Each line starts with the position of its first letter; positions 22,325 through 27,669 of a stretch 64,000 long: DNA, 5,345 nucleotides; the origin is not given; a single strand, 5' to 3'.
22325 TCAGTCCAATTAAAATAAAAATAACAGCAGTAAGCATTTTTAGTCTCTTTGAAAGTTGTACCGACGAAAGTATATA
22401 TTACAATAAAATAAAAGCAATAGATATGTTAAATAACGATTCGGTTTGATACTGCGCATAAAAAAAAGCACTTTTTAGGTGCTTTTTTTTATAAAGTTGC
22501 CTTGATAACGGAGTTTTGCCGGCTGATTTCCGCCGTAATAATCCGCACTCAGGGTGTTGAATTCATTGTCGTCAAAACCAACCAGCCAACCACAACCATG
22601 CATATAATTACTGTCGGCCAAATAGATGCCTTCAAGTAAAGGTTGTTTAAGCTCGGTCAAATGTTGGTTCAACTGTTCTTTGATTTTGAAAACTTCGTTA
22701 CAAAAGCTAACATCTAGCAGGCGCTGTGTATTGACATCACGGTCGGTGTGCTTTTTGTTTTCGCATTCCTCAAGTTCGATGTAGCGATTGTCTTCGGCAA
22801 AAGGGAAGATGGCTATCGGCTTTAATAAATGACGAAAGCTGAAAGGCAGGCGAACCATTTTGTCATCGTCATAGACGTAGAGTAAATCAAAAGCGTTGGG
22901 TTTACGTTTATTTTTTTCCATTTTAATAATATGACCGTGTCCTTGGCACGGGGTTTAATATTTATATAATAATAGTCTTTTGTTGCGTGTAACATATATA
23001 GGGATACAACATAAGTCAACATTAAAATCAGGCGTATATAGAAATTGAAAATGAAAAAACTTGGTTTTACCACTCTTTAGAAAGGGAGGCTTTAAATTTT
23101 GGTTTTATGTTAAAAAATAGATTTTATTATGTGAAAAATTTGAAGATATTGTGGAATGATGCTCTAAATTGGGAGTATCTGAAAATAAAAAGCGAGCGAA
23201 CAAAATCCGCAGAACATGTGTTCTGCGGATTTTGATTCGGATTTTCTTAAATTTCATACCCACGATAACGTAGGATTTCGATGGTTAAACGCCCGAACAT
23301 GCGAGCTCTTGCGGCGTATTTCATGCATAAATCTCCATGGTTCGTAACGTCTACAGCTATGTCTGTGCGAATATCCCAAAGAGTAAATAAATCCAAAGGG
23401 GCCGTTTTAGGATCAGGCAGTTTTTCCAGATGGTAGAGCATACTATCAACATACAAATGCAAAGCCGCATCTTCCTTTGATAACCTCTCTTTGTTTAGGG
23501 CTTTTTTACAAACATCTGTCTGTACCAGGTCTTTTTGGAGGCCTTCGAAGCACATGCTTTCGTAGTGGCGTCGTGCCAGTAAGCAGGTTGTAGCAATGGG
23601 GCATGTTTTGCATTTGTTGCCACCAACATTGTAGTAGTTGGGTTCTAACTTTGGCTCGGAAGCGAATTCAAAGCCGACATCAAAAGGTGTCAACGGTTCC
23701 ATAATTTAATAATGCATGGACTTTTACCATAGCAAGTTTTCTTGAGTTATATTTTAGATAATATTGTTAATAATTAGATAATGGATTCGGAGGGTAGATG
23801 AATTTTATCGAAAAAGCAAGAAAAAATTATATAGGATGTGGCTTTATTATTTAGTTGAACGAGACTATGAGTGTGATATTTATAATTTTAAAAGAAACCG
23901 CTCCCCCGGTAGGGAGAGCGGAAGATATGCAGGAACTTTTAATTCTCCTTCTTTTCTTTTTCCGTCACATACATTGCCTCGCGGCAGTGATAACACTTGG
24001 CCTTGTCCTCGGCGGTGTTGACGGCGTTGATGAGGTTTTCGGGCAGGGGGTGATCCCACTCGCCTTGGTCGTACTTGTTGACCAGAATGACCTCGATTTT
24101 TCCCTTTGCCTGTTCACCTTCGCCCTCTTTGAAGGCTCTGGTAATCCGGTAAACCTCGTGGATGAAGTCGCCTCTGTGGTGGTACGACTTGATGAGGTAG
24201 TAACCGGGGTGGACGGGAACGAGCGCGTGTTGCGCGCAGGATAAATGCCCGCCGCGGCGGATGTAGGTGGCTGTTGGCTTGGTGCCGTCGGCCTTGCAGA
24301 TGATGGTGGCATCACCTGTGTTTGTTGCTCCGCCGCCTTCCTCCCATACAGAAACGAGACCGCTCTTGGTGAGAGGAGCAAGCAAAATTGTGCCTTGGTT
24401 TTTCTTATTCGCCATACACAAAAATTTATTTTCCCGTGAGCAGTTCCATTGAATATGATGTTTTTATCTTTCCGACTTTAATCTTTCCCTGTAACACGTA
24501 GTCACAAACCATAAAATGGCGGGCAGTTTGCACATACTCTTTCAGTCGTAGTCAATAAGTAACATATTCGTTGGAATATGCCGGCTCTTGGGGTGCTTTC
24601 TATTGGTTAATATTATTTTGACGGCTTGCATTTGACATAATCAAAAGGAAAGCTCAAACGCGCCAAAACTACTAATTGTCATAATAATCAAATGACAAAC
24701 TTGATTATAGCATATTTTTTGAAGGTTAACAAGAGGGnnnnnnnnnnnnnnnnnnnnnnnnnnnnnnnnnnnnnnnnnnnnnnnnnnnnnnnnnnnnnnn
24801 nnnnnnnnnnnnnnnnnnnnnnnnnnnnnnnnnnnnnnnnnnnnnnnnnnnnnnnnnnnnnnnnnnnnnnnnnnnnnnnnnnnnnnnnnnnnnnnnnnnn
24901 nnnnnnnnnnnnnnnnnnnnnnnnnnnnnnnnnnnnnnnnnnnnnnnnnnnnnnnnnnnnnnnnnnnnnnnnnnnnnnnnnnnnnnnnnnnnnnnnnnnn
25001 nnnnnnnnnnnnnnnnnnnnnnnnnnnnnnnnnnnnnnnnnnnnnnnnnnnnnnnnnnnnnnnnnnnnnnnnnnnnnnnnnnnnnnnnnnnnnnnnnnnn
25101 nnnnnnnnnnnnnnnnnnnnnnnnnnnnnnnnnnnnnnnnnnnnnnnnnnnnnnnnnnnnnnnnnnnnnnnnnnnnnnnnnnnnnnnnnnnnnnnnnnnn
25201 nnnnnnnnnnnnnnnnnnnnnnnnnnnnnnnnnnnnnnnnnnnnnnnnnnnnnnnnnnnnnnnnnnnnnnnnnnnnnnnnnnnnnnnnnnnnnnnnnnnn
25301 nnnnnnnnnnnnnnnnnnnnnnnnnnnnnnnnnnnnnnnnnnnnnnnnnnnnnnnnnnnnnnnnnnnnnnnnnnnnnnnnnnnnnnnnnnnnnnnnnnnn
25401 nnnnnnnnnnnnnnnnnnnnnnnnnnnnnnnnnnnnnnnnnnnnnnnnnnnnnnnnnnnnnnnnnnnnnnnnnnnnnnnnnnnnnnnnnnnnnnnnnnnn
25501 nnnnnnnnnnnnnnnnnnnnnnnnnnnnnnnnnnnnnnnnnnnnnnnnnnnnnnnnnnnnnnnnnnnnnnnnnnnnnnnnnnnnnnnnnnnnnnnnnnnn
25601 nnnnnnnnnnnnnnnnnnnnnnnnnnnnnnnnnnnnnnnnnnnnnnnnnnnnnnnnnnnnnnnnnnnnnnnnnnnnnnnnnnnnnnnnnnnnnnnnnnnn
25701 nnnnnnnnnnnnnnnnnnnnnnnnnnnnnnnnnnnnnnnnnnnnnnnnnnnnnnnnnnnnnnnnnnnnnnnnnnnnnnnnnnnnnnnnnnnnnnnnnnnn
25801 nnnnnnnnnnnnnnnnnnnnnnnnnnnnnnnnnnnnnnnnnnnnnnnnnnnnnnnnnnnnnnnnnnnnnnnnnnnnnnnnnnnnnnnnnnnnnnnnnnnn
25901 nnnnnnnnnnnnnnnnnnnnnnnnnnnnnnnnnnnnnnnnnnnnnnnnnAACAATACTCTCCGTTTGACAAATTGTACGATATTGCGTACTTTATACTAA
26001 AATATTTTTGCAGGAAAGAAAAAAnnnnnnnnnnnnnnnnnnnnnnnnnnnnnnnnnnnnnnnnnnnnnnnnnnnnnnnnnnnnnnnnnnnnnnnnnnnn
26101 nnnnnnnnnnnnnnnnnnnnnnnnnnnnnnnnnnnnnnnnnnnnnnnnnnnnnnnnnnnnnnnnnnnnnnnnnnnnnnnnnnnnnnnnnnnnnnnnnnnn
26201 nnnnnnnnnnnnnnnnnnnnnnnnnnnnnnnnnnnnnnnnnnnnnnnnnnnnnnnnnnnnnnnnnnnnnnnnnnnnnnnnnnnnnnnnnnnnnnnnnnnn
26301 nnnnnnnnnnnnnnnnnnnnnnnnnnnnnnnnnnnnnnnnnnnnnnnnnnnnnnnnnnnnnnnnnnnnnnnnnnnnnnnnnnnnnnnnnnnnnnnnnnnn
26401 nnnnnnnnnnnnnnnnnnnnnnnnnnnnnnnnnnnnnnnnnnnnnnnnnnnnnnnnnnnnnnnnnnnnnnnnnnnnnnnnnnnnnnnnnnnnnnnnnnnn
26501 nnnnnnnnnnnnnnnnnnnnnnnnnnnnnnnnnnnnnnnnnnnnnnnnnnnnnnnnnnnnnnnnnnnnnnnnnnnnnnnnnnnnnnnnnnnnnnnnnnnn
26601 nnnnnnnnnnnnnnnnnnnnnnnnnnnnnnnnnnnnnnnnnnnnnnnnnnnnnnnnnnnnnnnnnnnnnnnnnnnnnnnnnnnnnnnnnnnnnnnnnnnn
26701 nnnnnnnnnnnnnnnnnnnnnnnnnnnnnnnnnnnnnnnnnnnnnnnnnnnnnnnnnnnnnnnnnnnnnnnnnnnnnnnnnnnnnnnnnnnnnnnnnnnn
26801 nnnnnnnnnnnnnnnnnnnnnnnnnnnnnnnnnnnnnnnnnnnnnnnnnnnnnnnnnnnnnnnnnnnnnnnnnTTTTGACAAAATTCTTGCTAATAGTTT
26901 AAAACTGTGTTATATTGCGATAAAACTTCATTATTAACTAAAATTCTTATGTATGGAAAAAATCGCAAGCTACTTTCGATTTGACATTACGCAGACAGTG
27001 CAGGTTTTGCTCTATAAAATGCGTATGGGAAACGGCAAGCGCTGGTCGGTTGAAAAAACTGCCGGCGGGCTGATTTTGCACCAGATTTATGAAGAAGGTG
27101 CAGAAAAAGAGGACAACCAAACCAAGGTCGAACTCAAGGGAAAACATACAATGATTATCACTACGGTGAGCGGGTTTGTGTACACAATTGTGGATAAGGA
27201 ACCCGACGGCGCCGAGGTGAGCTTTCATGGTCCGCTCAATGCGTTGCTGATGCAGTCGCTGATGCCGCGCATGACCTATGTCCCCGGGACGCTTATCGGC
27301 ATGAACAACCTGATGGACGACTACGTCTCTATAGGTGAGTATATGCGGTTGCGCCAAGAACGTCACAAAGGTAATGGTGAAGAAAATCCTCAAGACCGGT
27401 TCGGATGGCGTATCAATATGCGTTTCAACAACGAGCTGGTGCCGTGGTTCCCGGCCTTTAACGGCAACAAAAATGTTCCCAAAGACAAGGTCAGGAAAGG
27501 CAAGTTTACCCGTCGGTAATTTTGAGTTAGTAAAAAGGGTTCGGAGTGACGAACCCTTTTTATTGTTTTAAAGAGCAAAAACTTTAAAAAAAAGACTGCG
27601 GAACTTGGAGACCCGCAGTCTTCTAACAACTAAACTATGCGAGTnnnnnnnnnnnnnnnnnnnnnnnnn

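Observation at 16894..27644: ~10.7-kb accessory region of mosaic composition between the repeat protein and fadL, with no integrase or tRNA at its borders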

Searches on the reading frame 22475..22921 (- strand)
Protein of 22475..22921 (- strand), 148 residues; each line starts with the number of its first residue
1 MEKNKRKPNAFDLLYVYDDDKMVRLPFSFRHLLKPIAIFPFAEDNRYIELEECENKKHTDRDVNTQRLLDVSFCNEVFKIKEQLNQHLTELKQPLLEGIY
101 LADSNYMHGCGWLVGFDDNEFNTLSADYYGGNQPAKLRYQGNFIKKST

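Call 5: search_protein_families(library=pfam, proteins=[window:22475-22921:-], max_evalue=0.01)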
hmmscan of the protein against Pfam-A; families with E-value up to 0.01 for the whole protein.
window:22475-22921:- (148 aa): 0 families

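Call 27: search_protein_families(library=ncbifam, proteins=[window:22475-22921:-], max_evalue=0.1)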
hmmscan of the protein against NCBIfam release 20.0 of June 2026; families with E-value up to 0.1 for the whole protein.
window:22475-22921:- (148 aa): 0 families

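Call 28: search_protein_families(library=phrogs, proteins=[window:22475-22921:-], max_evalue=0.01)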
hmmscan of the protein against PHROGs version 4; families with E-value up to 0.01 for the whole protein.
window:22475-22921:- (148 aa): 0 families

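Call 29: search_protein_families(library=padloc, proteins=[window:22475-22921:-], max_evalue=0.01)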
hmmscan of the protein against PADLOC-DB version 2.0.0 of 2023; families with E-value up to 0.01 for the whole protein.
window:22475-22921:- (148 aa): 0 families

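Call 30: find_encoding_contigs(protein=window:22475-22921:-, flank=10000, max_places=10)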
Protein window:22475-22921:- (148 aa): 5 contigs read that carry it; 4 places shown.
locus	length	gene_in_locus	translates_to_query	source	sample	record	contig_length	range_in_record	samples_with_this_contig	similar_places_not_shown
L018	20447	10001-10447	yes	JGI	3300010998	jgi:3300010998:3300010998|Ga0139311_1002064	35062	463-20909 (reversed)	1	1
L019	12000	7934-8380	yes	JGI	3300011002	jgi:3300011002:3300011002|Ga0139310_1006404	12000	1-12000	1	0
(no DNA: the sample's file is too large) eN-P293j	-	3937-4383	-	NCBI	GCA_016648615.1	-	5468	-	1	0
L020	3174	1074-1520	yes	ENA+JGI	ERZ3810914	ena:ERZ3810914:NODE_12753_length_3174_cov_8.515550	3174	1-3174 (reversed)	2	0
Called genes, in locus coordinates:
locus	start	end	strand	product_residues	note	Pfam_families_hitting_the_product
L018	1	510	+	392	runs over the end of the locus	PF14691:Fer4_20, PF00070:Pyr_redox (faint), PF03486:HI0933_like (faint), PF07992:Pyr_redox_2, PF12831:FAD_oxidored (faint), PF13450:NAD_binding_8, PF01593:Amino_oxidase (faint), PF13738:Pyr_redox_3 (weak)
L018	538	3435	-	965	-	PF00082:Peptidase_S8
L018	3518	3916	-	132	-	PF01638:HxlR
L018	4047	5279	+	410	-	PF03349:Toluene_X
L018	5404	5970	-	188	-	-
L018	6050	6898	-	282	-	PF01734:Patatin, PF19890:DUF6363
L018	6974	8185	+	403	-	PF09903:DUF2130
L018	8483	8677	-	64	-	-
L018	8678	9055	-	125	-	-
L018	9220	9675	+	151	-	-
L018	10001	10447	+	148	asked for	-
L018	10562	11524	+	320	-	PF01699:Na_Ca_ex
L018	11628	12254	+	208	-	-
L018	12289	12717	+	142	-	-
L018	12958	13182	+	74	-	-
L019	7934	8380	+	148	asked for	-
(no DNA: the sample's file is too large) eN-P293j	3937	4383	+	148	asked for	-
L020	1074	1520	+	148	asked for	-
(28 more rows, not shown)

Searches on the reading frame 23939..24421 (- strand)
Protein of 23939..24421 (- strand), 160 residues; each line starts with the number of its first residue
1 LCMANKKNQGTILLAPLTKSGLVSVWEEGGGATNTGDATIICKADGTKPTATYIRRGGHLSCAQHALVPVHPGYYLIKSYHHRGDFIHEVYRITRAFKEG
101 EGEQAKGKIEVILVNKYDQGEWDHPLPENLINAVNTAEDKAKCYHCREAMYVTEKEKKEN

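Call 5: search_protein_families(library=pfam, proteins=[window:23939-24421:-], max_evalue=0.01)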
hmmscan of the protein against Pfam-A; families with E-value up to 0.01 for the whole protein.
window:23939-24421:- (160 aa): 0 families

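Call 27: search_protein_families(library=ncbifam, proteins=[window:23939-24421:-], max_evalue=0.1)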
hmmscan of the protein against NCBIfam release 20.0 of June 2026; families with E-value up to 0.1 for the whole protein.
window:23939-24421:- (160 aa): 0 families

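Call 28: search_protein_families(library=phrogs, proteins=[window:23939-24421:-], max_evalue=0.01)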
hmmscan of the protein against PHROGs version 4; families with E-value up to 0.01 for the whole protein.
window:23939-24421:- (160 aa): 0 families

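Call 29: search_protein_families(library=padloc, proteins=[window:23939-24421:-], max_evalue=0.01)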
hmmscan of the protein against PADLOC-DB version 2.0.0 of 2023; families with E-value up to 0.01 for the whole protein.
window:23939-24421:- (160 aa): 0 families

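Call 34: find_homologous_proteins(query=window:23939-24421:-, max_evalue=0.001)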
Query window:23939-24421:- (160 aa): 16 proteins with E <= 0.001 among 55 candidates.
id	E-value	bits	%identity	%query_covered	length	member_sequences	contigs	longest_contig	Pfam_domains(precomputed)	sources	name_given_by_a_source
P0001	2.3e-104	365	100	99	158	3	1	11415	-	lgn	-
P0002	4.8e-102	357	98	99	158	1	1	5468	-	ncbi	-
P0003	5.6e-102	357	97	99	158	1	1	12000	-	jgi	-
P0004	7.2e-102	356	98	99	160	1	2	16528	-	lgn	-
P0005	1.7e-88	313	87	99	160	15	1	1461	-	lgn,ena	-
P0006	3.4e-85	302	84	99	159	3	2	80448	-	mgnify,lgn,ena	mgnify:CR=1 FL=1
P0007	3.1e-61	224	63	92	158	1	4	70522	-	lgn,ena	-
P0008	4.1e-61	224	63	95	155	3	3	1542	-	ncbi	-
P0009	5.9e-49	184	58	91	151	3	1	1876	-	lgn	-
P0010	3.1e-32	130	45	99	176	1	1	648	-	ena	-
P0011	9.2e-32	128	49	85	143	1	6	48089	-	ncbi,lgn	ncbi:MAG: hypothetical protein QXQ68_05895 [Candidatus Nitrosocaldaceae archaeon]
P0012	8.3e-31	125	50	84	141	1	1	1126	-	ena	-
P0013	6.6e-29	119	47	85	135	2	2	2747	-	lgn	-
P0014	1.6e-28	118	47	87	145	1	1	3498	-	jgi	-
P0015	1.6e-22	98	33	90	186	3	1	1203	-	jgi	-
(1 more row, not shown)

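Call 35: find_encoding_contigs(protein=P0007, flank=8000, max_places=4)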
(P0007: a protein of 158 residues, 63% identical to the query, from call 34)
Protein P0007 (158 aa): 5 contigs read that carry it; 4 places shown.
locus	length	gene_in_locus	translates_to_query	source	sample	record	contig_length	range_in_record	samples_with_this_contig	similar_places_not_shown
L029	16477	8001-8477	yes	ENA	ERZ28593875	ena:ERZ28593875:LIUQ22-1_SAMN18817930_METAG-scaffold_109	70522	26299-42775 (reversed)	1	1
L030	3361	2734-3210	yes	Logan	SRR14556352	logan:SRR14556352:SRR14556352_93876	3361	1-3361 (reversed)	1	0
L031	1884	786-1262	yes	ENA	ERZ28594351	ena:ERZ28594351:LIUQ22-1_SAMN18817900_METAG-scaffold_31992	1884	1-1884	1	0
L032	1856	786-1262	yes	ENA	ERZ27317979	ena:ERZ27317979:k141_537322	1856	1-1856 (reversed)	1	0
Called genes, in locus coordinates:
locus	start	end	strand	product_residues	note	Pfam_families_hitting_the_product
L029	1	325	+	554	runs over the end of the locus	PF02463:SMC_N, PF13175:AAA_15 (weak), PF13476:AAA_23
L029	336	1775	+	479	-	PF00749:tRNA-synt_1c, PF19269:Anticodon_2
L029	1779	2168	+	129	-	PF00293:NUDIX, PF14815:NUDIX_4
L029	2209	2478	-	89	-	PF03083:MtN3_slv (weak), PF04193:PQ-loop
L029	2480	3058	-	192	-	-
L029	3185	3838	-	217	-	-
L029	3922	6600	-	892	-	PF14284:PcfJ, PF05725:FNIP (faint)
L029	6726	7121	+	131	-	-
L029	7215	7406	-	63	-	-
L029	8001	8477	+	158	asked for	-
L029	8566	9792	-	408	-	PF06245:DUF1015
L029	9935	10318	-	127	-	-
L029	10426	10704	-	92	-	-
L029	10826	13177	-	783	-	PF02743:dCache_1, PF22673:MCP-like_PDC_1, PF07228:SpoIIE, PF13581:HATPase_c_2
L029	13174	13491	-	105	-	PF01740:STAS, PF13466:STAS_2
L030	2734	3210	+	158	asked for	-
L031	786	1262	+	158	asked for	-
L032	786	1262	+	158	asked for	-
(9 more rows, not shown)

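Call 36: find_encoding_contigs(protein=P0011, flank=6000, max_places=4)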
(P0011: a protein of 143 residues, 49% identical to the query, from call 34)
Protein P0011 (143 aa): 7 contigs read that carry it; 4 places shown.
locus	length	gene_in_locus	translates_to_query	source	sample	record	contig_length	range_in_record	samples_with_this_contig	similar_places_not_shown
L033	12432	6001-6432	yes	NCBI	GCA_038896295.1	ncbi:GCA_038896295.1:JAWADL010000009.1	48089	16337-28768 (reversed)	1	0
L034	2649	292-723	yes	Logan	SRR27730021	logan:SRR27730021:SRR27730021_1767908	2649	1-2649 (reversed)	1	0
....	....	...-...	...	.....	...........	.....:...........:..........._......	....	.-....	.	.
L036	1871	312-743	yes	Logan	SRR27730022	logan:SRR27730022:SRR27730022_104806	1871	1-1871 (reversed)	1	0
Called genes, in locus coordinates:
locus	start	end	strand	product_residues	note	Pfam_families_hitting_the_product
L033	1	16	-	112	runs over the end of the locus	-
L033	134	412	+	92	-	-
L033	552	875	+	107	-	-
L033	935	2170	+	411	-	-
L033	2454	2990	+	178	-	-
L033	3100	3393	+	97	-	-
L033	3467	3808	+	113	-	-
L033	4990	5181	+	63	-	-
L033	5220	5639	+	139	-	-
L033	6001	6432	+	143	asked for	-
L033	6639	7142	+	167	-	-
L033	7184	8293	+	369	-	PF07728:AAA_5 (weak)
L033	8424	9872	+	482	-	PF13203:DUF2201_N, PF09967:DUF2201, PF13519:VWA_2 (weak)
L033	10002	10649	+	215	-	-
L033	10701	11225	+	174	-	-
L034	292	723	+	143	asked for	-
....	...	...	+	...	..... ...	-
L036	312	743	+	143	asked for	-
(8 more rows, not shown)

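Call 69: find_related_loci(query=window:23939-24421:-, collection=viral_contigs, flank=5000)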
Query window:23939-24421:- (160 aa) in viral_contigs; peptide patterns used: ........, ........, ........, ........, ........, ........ (x = any residue, [..] = any of these).
4 stretches matched a pattern, but none encodes a relative of the query by tblastn (E <= 1e-3).

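Call 106: search_dna_similar(query=window:23939-24421:-, collection=plasmids, mode=protein, max_evalue=0.001, max_rows=6)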
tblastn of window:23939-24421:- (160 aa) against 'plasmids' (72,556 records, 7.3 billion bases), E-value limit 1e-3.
No match.

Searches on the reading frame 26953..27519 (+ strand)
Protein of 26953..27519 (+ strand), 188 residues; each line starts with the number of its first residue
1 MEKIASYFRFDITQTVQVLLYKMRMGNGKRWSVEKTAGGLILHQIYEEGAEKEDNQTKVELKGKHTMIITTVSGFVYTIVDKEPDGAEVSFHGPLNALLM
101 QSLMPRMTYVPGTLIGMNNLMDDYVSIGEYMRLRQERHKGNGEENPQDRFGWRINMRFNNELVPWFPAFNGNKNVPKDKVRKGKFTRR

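Call 6: search_protein_families(library=pfam, proteins=[window:26953-27519:+], max_evalue=0.01)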
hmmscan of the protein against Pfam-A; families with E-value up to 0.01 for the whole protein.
window:26953-27519:+ (188 aa): 0 families

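Call 27: search_protein_families(library=ncbifam, proteins=[window:26953-27519:+], max_evalue=0.1)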
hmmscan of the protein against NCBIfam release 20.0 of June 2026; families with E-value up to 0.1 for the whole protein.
window:26953-27519:+ (188 aa): 0 families

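Call 28: search_protein_families(library=phrogs, proteins=[window:26953-27519:+], max_evalue=0.01)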
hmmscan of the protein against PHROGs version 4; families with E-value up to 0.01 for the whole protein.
window:26953-27519:+ (188 aa): 0 families

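Call 29: search_protein_families(library=padloc, proteins=[window:26953-27519:+], max_evalue=0.01)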
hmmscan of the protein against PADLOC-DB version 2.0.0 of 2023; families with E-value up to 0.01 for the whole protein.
window:26953-27519:+ (188 aa): 0 families

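Call 50: search_solved_structures(query=window:26953-27519:+, max_evalue=1)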
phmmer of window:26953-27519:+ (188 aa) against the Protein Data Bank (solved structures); distinct sequences matched with E-value up to 1: 0.

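Call 56: search_protein_representatives(protein=window:26953-27519:+)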
Query: 188 residues. Proteins with E-value up to 0.001 (for the whole library): 44; up to 1e-10: 28; up to 1e-30: 6. The best 44 are listed.
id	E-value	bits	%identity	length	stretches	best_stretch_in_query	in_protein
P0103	6.9e-74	264.1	73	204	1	1-171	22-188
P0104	6.3e-47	176.2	51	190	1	4-188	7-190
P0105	2.6e-43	164.4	53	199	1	1-177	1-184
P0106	6.5e-34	133.8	64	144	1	79-181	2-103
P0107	1.2e-32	129.7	50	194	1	6-184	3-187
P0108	7.0e-31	123.9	43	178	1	7-187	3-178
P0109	1.7e-23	99.8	43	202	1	6-175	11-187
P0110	5.5e-21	91.6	42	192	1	8-169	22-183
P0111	3.4e-19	85.8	39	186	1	6-169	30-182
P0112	4.0e-19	85.6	41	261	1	6-164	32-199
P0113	5.4e-17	78.6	50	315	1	57-167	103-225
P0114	1.1e-16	77.6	50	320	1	62-166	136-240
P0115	3.4e-16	76.0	45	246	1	66-169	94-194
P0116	3.6e-16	75.9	42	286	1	4-167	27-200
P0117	6.4e-16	75.1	44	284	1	59-167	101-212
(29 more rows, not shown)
